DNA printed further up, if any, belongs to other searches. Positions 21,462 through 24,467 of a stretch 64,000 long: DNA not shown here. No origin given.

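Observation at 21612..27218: Covalent tandem UvrA-UvrA fusion (1868 aa, four ABC ATPase modules)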

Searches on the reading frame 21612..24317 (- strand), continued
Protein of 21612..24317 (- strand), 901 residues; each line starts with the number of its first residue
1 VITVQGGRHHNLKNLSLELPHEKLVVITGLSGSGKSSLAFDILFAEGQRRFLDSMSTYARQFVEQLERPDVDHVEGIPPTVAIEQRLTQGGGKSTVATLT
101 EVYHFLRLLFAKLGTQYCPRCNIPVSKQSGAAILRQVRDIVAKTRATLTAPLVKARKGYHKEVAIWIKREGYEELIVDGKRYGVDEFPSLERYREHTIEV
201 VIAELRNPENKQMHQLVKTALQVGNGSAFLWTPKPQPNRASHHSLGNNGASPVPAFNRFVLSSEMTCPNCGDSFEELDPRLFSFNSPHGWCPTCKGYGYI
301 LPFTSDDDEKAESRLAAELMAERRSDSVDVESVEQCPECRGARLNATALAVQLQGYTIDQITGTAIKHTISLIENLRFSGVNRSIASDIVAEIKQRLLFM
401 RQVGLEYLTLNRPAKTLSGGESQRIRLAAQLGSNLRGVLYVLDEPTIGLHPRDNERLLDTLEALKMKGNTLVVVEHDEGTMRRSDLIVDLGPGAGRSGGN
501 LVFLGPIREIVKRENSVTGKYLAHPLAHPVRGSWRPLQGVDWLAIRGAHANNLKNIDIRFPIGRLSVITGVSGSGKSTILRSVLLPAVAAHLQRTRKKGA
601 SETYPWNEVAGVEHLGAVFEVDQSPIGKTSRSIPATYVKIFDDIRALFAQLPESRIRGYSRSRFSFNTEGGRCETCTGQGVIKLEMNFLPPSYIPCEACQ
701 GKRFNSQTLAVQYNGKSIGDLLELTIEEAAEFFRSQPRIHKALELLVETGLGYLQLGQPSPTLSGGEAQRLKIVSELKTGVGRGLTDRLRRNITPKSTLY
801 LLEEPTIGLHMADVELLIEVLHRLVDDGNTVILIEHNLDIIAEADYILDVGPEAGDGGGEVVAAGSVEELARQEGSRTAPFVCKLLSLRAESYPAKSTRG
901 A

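Call 56: list_cluster_members(proteins=[P0122, P0123, P0126, P0128, P0149, P0173, P0210, P0216, P0194, P0215])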
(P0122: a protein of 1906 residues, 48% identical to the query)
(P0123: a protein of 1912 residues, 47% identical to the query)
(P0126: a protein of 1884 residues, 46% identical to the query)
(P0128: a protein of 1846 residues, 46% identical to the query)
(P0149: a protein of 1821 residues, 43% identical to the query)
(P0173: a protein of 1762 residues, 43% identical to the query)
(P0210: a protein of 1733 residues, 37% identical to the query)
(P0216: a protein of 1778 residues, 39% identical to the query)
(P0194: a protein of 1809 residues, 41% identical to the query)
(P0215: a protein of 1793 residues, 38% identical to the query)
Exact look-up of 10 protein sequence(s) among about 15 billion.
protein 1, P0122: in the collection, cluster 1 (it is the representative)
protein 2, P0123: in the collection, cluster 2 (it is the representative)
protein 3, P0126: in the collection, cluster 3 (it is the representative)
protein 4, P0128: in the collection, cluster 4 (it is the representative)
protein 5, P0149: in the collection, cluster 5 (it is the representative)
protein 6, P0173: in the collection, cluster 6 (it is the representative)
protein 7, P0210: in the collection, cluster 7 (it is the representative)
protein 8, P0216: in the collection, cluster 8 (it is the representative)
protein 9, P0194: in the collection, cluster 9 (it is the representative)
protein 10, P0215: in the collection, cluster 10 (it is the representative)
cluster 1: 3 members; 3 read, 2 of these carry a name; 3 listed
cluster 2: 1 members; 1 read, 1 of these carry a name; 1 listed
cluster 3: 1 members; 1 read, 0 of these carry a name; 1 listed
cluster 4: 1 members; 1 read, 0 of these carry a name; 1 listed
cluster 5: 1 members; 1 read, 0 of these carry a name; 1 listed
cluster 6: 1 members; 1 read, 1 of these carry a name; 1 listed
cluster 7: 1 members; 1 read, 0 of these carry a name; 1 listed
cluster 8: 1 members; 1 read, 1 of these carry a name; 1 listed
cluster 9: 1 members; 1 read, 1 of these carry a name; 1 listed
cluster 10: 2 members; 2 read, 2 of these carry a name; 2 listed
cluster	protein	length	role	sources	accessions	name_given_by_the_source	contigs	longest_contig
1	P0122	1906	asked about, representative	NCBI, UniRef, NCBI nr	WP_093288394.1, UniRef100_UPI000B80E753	excinuclease ABC subunit UvrA [Verrucomicrobium sp. GAS474] | excinuclease ABC subunit UvrA n=1 Tax=Verrucomicrobium sp. GAS474 TaxID=1882831 ...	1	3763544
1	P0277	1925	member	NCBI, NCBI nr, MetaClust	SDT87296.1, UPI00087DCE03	excinuclease ABC subunit A [Verrucomicrobium sp. GAS474] | status=active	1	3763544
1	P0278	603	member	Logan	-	-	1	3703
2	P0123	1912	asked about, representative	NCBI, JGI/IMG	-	excinuclease ABC subunit A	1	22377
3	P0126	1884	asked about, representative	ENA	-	-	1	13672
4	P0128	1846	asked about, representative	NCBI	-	-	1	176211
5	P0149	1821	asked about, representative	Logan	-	-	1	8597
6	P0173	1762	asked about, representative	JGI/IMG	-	excinuclease ABC subunit A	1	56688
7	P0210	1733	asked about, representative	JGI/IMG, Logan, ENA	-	-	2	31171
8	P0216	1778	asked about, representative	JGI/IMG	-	excinuclease ABC subunit A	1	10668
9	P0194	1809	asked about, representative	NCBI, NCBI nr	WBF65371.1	MAG: excinuclease ABC subunit UvrA [Candidatus Kinetoplastibacterium crithidii]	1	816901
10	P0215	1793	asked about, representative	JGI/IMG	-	excinuclease ABC subunit A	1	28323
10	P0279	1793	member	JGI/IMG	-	excinuclease ABC subunit A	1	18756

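Call 73: predict_structure(alignment_id=A2)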
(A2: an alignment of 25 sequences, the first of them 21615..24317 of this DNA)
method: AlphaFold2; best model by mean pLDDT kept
length: 901 residues; sequences in the alignment: 25
mean_pLDDT: 75.2   pTM: 0.68
mean pLDDT of the five models: 75.2, 74.6, 72.7, 69.3, 62.7
residues with pLDDT >= 90: 148; 70-90: 481; 50-70: 160; < 50: 112
segments of 3 or more residues with pLDDT < 50: 7-9, 51-98, 155-157, 237-254, 596-601, 624-633, 685-692, 891-901
pLDDT, mean of each block of 10 residues (from residue 1): 54 66 89 72 63 42 38 33 29 49 84 89 83 86 86 58 78 83 81 72 80 87 85 60 33 62 81 78 73 82 60 66 65 77 87 91 88 89 85 85 79 65 69 68 79 84 87 90 92 60 90 90 89 90 86 77 93 73 83 58 74 85 45 57 90 88 78 81 52 70 88 91 86 90 85 73 70 73 56 76 85 90 90 91 94 70 91 88 78 34 28
secondary structure, 60 per line:
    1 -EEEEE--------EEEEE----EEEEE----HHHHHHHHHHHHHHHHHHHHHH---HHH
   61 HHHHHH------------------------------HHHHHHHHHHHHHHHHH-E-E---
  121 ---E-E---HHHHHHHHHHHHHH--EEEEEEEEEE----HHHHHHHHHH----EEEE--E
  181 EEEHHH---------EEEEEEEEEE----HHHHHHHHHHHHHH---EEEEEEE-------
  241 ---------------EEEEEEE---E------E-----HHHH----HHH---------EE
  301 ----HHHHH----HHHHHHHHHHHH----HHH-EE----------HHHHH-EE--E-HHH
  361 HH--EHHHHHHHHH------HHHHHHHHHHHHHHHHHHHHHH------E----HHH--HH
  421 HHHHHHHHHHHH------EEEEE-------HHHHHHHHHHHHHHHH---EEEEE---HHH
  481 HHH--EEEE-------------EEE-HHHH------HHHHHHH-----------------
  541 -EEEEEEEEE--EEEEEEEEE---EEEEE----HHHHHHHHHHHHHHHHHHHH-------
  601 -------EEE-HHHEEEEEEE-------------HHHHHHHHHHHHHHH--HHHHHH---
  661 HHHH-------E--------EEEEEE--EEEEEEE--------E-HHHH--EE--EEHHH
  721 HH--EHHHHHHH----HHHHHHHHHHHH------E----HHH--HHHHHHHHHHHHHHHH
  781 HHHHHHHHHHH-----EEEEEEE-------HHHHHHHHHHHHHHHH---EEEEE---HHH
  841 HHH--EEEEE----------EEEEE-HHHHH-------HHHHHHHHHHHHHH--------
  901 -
elements in order (helices of 4 or more, strands of 3 or more residues): E2-6 E15-19 E24-28 H33-54 H58-66 H97-113 H130-143 E146-155 H160-169 E174-177 E180-183 E196-205 H210-223 E227-233 E256-262 H279-282 H305-309 H314-325 H346-350 H358-362 H366-374 H381-402 H419-432 E439-443 H451-466 E470-474 H478-483 E486-489 E503-505 H507-510 H517-523 E542-550 E553-561 E565-569 H574-593 E608-610 E615-621 H635-649 H652-657 H661-664 E681-686 E689-695 H706-709 H718-722 H726-732 H737-748 H765-791 E797-803 H811-826 E830-834 H838-843 E846-850 E861-865 H867-871 H879-892

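Call 75: fold_search(model_id=the predicted structure, library=pdb)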
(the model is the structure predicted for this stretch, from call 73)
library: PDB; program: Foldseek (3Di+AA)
matches with E <= 10: 1331; with E <= 0.001: 863
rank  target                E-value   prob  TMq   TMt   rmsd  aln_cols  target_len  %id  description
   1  3uwx_A                2.2e-76  1.00  0.71  0.68   9.8       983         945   40  Crystal structure of UvrA-UvrB complex (released 2012-02-08)
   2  2r6f_A                2.2e-72  1.00  0.72  0.72   8.2       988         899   39  Crystal Structure of Bacillus stearothermophilus UvrA (released 2008-01-08)
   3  3pih_A                4.4e-71  1.00  0.66  0.70   9.5       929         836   41  T. maritima UvrA in complex with fluorescein-modified DNA (released 2011-01-19)
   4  3zqj_A                1.5e-70  1.00  0.69  0.66  11.7       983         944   40  Mycobacterium tuberculosis UvrA (released 2011-06-22)
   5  3zqj_B                1.1e-69  1.00  0.69  0.68  11.3       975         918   40  Mycobacterium tuberculosis UvrA (released 2011-06-22)
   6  3zqj_D                3.1e-69  1.00  0.69  0.68  11.1       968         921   41  Mycobacterium tuberculosis UvrA (released 2011-06-22)
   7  3zqj_C                3.4e-68  1.00  0.69  0.70  11.2       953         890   41  Mycobacterium tuberculosis UvrA (released 2011-06-22)
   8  3zqj_E                8.9e-68  1.00  0.68  0.67  11.8       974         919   40  Mycobacterium tuberculosis UvrA (released 2011-06-22)
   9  2r6f_B                1.6e-67  1.00  0.70  0.72   8.8       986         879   38  Crystal Structure of Bacillus stearothermophilus UvrA (released 2008-01-08)
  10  9gy7_A                1.1e-65  1.00  0.60  0.70   8.7       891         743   42  C. thermocellum UvrA-UvrB in complex with DNA with a fluorescein modification and AMPPNP (released 2025-12-24)
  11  9gxl_A                2.2e-65  1.00  0.63  0.80   7.2       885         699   42  C. thermocellum UvrA in complex with AMPPNP (basal conformation) (released 2025-12-24)
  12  9gxs_A                1.1e-64  1.00  0.61  0.68  14.4       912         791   41  C. thermocellum UvrA in complex with DNA with a fluorescein modification (basal conformation) (released 2025-12-24)
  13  9gxw_A                2.4e-64  1.00  0.61  0.68  14.9       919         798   40  C. thermocellum UvrA (K39A) in complex with DNA with a fluorescein modification and AMPPNP (basal conformation) (released 2025-12-24)
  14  9gxk_A                2.6e-63  1.00  0.63  0.80   7.4       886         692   42  C. thermocellum UvrA (basal conformation) (released 2025-12-24)
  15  9gxp_A                8.0e-63  1.00  0.61  0.68  14.7       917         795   40  C. thermocellum UvrA in complex with DNA with an abasic site (basal conformation) (released 2025-12-24)
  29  2vf7_C                1.4e-53  1.00  0.63  0.69  17.6       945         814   34  Crystal structure of UvrA2 from Deinococcus radiodurans (released 2008-12-16)
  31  2vf7_A                5.2e-52  1.00  0.62  0.68  16.3       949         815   34  Crystal structure of UvrA2 from Deinococcus radiodurans (released 2008-12-16)
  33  2vf7_B                8.5e-51  1.00  0.61  0.68  15.6       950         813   34  Crystal structure of UvrA2 from Deinococcus radiodurans (released 2008-12-16)
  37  7sh1_B                1.3e-41  1.00  0.60  0.84   7.1       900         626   29  Class II UvrA protein - Ecm16 (released 2022-10-26)
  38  7sh1_A                1.5e-39  1.00  0.59  0.83   8.0       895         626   29  Class II UvrA protein - Ecm16 (released 2022-10-26)
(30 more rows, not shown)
